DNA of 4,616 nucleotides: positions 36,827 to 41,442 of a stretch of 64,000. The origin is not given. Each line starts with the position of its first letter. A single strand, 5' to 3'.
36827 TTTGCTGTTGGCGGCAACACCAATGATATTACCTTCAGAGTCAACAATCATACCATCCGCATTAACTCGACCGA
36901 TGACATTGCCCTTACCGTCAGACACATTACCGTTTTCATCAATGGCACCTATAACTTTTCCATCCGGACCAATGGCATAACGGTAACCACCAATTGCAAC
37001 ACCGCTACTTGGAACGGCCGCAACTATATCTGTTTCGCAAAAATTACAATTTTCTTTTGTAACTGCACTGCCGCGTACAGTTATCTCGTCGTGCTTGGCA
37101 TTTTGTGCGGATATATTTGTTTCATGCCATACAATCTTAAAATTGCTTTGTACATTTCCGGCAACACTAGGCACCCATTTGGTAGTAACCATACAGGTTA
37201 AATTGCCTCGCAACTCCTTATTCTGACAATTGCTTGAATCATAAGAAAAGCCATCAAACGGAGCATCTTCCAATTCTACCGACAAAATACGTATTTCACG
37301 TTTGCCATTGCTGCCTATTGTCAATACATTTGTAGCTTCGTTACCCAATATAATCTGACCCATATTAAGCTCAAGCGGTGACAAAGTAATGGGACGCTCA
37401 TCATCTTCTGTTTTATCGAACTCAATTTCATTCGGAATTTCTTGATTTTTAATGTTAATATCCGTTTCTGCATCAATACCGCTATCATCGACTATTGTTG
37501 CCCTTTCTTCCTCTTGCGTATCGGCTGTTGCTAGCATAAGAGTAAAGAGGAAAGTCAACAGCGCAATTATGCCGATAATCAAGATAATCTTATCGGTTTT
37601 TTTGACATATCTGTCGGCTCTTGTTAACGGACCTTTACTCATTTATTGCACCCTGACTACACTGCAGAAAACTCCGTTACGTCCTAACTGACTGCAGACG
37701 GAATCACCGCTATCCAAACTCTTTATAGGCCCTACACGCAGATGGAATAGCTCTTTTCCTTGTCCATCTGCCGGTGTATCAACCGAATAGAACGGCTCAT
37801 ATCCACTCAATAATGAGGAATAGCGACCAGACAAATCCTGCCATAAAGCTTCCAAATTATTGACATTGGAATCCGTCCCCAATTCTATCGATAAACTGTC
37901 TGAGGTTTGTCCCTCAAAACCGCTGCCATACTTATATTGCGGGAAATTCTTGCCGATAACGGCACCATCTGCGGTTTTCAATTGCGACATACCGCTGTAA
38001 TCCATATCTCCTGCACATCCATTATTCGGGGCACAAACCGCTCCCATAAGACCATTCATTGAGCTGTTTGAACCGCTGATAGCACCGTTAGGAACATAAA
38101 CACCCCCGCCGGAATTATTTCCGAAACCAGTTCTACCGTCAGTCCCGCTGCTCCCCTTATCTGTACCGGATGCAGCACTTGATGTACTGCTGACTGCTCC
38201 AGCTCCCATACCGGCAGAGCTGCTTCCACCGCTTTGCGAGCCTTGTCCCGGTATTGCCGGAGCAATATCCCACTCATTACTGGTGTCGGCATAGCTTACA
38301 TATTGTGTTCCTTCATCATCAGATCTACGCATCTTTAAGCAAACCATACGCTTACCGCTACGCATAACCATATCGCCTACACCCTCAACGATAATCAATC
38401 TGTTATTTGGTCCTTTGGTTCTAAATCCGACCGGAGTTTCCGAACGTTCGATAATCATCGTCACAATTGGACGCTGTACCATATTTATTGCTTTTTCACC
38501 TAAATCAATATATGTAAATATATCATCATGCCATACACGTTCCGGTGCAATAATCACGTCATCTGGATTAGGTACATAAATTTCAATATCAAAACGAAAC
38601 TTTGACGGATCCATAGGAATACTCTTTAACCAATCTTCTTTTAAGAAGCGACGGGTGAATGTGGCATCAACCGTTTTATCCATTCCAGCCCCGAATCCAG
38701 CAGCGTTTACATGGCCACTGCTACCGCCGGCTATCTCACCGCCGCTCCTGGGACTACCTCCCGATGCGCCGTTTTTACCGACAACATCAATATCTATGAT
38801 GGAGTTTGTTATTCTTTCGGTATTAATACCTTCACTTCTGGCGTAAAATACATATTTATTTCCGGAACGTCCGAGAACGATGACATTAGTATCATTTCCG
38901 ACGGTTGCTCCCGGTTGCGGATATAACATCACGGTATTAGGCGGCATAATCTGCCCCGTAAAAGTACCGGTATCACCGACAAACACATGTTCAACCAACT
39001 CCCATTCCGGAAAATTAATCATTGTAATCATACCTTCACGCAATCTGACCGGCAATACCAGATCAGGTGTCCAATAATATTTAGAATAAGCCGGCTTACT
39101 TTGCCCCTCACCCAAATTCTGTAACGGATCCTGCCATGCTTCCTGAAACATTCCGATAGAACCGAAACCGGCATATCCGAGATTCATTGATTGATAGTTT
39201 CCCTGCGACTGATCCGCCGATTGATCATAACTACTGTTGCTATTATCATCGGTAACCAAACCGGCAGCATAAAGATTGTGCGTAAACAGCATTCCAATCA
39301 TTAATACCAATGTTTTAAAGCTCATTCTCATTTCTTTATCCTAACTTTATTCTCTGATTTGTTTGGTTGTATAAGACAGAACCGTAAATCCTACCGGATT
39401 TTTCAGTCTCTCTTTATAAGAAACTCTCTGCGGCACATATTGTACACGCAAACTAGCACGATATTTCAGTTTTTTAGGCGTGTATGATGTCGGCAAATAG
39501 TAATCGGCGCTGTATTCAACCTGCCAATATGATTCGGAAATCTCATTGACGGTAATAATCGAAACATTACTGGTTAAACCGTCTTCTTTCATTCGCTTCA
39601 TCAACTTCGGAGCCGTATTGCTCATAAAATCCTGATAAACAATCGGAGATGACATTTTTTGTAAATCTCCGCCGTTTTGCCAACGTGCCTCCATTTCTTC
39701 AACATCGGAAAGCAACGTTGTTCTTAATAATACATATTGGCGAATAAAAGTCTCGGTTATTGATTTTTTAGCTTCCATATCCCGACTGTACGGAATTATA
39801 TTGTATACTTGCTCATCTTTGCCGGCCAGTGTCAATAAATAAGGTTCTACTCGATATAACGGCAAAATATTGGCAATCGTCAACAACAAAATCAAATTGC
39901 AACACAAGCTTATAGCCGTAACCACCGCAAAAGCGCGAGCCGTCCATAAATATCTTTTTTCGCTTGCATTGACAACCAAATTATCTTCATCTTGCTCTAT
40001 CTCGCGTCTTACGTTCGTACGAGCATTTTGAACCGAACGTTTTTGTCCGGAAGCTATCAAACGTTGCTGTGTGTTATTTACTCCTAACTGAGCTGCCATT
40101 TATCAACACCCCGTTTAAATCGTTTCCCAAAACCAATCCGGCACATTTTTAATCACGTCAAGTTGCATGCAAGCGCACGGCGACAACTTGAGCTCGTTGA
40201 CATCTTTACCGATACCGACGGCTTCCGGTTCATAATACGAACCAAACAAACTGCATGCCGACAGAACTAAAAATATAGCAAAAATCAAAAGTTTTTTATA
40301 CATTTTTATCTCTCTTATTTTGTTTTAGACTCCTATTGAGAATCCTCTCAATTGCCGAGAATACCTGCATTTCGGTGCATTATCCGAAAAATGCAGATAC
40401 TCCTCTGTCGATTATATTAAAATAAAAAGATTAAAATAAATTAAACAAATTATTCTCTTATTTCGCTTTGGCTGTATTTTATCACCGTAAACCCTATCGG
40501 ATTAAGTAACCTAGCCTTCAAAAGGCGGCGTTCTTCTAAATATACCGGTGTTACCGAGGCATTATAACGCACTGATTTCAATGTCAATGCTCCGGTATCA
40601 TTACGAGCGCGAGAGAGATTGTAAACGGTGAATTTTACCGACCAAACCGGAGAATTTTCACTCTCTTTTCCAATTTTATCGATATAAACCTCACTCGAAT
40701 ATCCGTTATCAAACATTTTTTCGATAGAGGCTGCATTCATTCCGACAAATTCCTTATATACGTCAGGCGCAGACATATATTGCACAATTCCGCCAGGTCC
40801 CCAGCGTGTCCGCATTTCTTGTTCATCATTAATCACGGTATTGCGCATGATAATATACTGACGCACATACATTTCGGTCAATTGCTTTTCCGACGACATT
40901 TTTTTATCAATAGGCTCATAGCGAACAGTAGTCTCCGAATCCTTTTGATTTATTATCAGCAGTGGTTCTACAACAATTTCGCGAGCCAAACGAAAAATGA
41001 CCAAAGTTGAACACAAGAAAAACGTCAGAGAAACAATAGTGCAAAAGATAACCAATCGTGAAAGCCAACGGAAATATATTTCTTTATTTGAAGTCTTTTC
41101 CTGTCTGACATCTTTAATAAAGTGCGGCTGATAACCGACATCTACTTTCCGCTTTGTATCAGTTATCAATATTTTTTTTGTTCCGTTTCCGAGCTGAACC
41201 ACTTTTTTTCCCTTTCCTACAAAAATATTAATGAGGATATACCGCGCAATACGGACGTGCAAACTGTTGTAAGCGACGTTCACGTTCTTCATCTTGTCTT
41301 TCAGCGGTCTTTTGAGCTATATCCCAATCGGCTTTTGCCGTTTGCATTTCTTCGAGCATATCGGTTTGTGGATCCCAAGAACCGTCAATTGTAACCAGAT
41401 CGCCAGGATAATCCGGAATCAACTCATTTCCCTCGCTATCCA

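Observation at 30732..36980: One ~6-kb repeat field runs across the gene boundary: possible split or fissioned VirB10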

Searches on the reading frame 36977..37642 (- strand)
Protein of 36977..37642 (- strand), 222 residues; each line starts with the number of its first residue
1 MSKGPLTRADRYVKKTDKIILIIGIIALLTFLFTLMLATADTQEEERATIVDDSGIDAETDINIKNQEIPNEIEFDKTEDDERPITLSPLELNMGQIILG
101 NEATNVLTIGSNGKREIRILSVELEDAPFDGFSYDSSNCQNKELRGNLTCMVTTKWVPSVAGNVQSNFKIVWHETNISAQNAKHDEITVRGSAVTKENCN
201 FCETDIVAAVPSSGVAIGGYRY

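Call 41: search_protein_representatives(alignment_id=A2)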
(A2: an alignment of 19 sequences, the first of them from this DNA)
Query: 19 sequences, 221 profile positions. Proteins with E-value up to 0.001 (for the whole library): 10434; up to 1e-10: 3708; up to 1e-30: 465. The best 150 are listed.
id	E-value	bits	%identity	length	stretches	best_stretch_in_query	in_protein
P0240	0.0e+00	1119.2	-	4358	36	78-170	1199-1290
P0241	2.1e-169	576.7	-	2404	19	73-168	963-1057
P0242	7.3e-154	525.9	-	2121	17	75-173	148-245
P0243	1.3e-113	394.3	-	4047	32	68-168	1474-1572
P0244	1.2e-110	384.6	-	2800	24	78-175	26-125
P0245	1.2e-110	384.5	-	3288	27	64-161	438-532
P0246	1.1e-102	358.6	-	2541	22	78-168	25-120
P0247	4.5e-98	343.5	-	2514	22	78-168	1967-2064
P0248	1.2e-95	335.5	-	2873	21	78-168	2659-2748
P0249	4.5e-87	307.5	-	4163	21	85-174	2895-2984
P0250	1.2e-83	296.3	-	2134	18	78-161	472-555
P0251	3.7e-83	294.7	-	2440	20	79-167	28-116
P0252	1.1e-82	293.2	-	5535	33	79-176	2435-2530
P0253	1.8e-82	292.4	-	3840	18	80-174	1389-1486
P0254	5.2e-81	287.7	-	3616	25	75-161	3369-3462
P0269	3.4e-65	235.9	-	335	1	4-207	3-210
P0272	1.8e-63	230.3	-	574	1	1-207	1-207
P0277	3.0e-60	219.8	-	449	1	1-220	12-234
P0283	8.7e-59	215.0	-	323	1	3-213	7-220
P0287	1.3e-56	207.9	-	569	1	1-206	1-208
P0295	3.5e-55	203.2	-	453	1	1-206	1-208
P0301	3.8e-53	196.6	-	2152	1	1-211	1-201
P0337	6.1e-48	179.5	-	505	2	5-215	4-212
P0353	2.4e-46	174.3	-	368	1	1-205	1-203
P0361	6.6e-46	172.9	-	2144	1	5-211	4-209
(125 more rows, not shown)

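Call 42: search_protein_families(library=pfam, proteins=[P0272, P0277, P0287, P0295, P0337, P0269, P0283, P0353, P0301, P0361], max_evalue=0.001)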
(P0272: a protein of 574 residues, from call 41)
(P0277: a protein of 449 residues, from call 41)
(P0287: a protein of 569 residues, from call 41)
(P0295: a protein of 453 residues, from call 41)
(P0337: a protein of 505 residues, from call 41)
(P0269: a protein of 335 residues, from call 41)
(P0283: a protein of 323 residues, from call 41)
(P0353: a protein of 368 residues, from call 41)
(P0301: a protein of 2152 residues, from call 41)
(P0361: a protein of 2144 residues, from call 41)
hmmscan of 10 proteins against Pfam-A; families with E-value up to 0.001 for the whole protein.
P0272 (574 aa): 7 families
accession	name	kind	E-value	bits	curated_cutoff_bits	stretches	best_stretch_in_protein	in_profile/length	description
PF21785.3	Bflower_2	-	1.1e-38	131.9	38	4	228-316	12-96/112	5-fold beta-flower protein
PF12396.14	DUF3659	-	1e-21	77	24.8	1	248-299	8-55/61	Protein of unknown function (DUF3659)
PF21784.3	Bflower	-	9.7e-21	74.7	25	2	270-331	2-61/116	4-fold beta flower protein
PF05593.20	RHS_repeat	-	1.4e-17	64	22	0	403-440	2-37/38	RHS Repeat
PF15780.11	ASH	-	4.4e-05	24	27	1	91-163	15-84/98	Abnormal spindle-like microcephaly-assoc'd, ASPM-SPD-2-Hydin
PF20606.3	DUF6799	-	0.00013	22.1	26.8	0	282-312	35-63/63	Domain of unknown function (DUF6799)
PF18755.6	RAMA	-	0.00092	19.6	35.2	0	433-480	28-78/107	Restriction Enzyme Adenine Methylase Associated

P0277 (449 aa): 1 family
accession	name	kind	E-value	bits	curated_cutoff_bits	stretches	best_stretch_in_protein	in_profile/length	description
PF21785.3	Bflower_2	-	1.8e-15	57.2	38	1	220-295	7-78/112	5-fold beta-flower protein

P0287 (569 aa): 4 families
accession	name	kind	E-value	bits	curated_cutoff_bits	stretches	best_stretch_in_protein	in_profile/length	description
PF21784.3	Bflower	-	1.9e-17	64.2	25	0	210-255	13-57/116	4-fold beta flower protein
PF21785.3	Bflower_2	-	2.5e-15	56.7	38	1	262-328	30-94/112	5-fold beta-flower protein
PF05593.20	RHS_repeat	-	3.6e-06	27.7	22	0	407-423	1-17/38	RHS Repeat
PF05239.21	PRC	-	0.00063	20.1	21.2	0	401-419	9-27/78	PRC-barrel domain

P0295 (453 aa): 4 families
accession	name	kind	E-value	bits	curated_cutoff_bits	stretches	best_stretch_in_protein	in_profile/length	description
PF21785.3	Bflower_2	-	2.2e-30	105.2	38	4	226-299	10-80/112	5-fold beta-flower protein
PF12396.14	DUF3659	-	1.9e-18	66.5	24.8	2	282-333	8-55/61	Protein of unknown function (DUF3659)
PF21784.3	Bflower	-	1.7e-11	45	25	0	256-314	5-61/116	4-fold beta flower protein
PF05593.20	RHS_repeat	-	0.00024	21.9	22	0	273-304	2-37/38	RHS Repeat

P0337 (505 aa): 1 family
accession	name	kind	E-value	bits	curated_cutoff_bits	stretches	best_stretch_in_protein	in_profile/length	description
PF21785.3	Bflower_2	-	1.1e-14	54.7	38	1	314-375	34-91/112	5-fold beta-flower protein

P0269 (335 aa): 4 families
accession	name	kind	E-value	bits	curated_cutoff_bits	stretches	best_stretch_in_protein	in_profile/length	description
PF21785.3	Bflower_2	-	3.8e-08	33.6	38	1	224-285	21-80/112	5-fold beta-flower protein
PF21784.3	Bflower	-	2.3e-06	28.4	25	0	221-268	18-63/116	4-fold beta flower protein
PF12396.14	DUF3659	-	0.00026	21.2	24.8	0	230-268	21-55/61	Protein of unknown function (DUF3659)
PF15780.11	ASH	-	0.00075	20.1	27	0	93-165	14-83/98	Abnormal spindle-like microcephaly-assoc'd, ASPM-SPD-2-Hydin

P0283 (323 aa): 4 families
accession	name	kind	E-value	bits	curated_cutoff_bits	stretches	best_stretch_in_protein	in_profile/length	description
PF21785.3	Bflower_2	-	4.6e-13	49.4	38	1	234-321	12-95/112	5-fold beta-flower protein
PF12396.14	DUF3659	-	1.8e-09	37.8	24.8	0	288-305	38-55/61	Protein of unknown function (DUF3659)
PF21784.3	Bflower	-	2e-07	31.8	25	1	262-320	5-61/116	4-fold beta flower protein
PF15780.11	ASH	-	0.00018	22.1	27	1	96-170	13-84/98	Abnormal spindle-like microcephaly-assoc'd, ASPM-SPD-2-Hydin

P0353 (368 aa): 2 families
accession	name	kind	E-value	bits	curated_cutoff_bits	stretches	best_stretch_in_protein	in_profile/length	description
PF21785.3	Bflower_2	-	5.5e-07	29.9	38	1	248-326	23-94/112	5-fold beta-flower protein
PF12396.14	DUF3659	-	1.2e-06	28.7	24.8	1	255-310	7-57/61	Protein of unknown function (DUF3659)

P0301 (2152 aa): 4 families
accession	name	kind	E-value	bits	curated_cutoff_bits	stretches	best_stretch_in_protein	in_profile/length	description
PF21785.3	Bflower_2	-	3.9e-63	210.7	38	4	561-650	12-97/112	5-fold beta-flower protein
PF03743.19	TrbI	-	5.7e-31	108.3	35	1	1835-2026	3-188/188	Bacterial conjugation TrbI-like protein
PF21784.3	Bflower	-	5.2e-09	36.9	25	0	1043-1095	3-55/116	4-fold beta flower protein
PF12396.14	DUF3659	-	1.7e-05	25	24.8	0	601-649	11-55/61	Protein of unknown function (DUF3659)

P0361 (2144 aa): 3 families
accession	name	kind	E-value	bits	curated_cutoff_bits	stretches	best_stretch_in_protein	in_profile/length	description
PF21785.3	Bflower_2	-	3.2e-49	165.9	38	5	442-538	4-97/112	5-fold beta-flower protein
PF03743.19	TrbI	-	1.1e-36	127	35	1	1864-2056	2-188/188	Bacterial conjugation TrbI-like protein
PF21784.3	Bflower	-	4.2e-06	27.6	25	0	1008-1089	3-65/116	4-fold beta flower protein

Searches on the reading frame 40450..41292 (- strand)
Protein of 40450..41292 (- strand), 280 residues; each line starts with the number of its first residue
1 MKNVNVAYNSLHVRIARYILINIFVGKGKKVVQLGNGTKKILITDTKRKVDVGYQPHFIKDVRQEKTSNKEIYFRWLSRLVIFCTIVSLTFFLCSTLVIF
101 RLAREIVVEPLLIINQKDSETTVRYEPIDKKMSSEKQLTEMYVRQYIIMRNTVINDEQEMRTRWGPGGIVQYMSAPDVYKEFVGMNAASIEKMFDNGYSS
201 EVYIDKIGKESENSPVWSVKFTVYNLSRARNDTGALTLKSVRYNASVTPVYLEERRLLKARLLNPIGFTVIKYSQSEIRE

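Call 7: search_protein_families(library=pfam, proteins=[window:40450-41292:-], max_evalue=0.001)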
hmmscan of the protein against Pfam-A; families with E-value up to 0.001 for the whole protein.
window:40450-41292:- (280 aa): 1 family
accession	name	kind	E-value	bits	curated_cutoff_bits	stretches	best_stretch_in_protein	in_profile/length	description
PF04335.19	VirB8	-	1.6e-11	44.9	23.2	1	80-277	19-212/213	VirB8 protein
